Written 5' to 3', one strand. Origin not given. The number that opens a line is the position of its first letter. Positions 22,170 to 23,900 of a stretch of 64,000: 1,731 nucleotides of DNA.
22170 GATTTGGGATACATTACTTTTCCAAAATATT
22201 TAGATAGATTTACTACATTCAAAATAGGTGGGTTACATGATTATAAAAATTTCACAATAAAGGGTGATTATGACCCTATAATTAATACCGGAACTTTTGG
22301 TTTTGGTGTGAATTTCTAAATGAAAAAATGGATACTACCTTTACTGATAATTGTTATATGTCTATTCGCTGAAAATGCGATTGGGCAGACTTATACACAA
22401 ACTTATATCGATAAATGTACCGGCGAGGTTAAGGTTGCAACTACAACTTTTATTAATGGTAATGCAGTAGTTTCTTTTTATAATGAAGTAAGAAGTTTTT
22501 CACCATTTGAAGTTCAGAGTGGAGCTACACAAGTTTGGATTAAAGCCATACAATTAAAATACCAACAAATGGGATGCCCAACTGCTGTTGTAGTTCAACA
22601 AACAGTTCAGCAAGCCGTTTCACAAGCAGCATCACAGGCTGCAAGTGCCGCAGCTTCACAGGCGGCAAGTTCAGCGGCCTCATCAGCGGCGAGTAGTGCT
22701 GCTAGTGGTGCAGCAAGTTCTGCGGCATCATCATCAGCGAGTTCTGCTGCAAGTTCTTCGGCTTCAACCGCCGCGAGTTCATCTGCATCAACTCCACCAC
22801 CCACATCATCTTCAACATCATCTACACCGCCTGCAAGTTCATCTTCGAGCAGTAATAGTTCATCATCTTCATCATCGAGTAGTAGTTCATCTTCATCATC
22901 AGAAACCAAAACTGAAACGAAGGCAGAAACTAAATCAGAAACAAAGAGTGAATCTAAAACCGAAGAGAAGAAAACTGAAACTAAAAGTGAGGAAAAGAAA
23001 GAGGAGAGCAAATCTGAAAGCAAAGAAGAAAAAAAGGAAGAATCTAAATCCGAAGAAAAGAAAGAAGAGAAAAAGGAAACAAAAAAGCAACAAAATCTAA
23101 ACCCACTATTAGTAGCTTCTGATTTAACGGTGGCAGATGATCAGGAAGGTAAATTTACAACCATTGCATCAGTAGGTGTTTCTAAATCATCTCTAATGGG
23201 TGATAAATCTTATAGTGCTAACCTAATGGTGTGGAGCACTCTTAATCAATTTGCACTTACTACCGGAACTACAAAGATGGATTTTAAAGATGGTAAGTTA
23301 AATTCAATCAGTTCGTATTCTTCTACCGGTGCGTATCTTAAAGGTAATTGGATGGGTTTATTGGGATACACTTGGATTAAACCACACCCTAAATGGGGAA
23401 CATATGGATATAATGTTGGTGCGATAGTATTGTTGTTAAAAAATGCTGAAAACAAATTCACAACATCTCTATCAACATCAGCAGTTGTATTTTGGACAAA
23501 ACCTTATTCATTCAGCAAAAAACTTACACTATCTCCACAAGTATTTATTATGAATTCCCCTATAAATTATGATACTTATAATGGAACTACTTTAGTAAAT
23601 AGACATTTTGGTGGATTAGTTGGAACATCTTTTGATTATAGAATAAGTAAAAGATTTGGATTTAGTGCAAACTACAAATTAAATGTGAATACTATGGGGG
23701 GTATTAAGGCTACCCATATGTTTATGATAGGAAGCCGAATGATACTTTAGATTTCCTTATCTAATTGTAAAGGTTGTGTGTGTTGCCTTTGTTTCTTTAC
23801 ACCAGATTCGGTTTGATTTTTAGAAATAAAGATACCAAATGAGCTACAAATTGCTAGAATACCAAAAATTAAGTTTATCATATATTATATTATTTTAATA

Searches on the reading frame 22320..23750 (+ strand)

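Call 4: search_protein_families(library=pfam, proteins=[window:22320-23750:+], max_evalue=0.01)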
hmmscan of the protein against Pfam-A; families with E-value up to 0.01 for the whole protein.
window:22320-23750:+ (476 aa): 1 family
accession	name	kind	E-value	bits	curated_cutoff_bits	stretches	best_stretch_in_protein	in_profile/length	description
PF09507.16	CDC27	-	9.5e-05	22.4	24.5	1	80-260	141-318/443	DNA polymerase subunit Cdc27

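Call 12: search_protein_families(library=ncbifam, proteins=[window:22320-23750:+], max_evalue=0.01)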
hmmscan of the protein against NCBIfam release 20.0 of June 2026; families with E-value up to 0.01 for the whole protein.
window:22320-23750:+ (476 aa): 2 families
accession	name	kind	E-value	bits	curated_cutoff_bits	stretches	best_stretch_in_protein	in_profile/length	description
NF004561.0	PRK05901.1-3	equivalog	0.0015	17.7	582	1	92-268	42-219/537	RNA polymerase sigma factor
NF047351.1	lipase_YSIRK_Sa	exception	0.0057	15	650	1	101-257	31-206/704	YSIRK-targeted triacylglycerol lipase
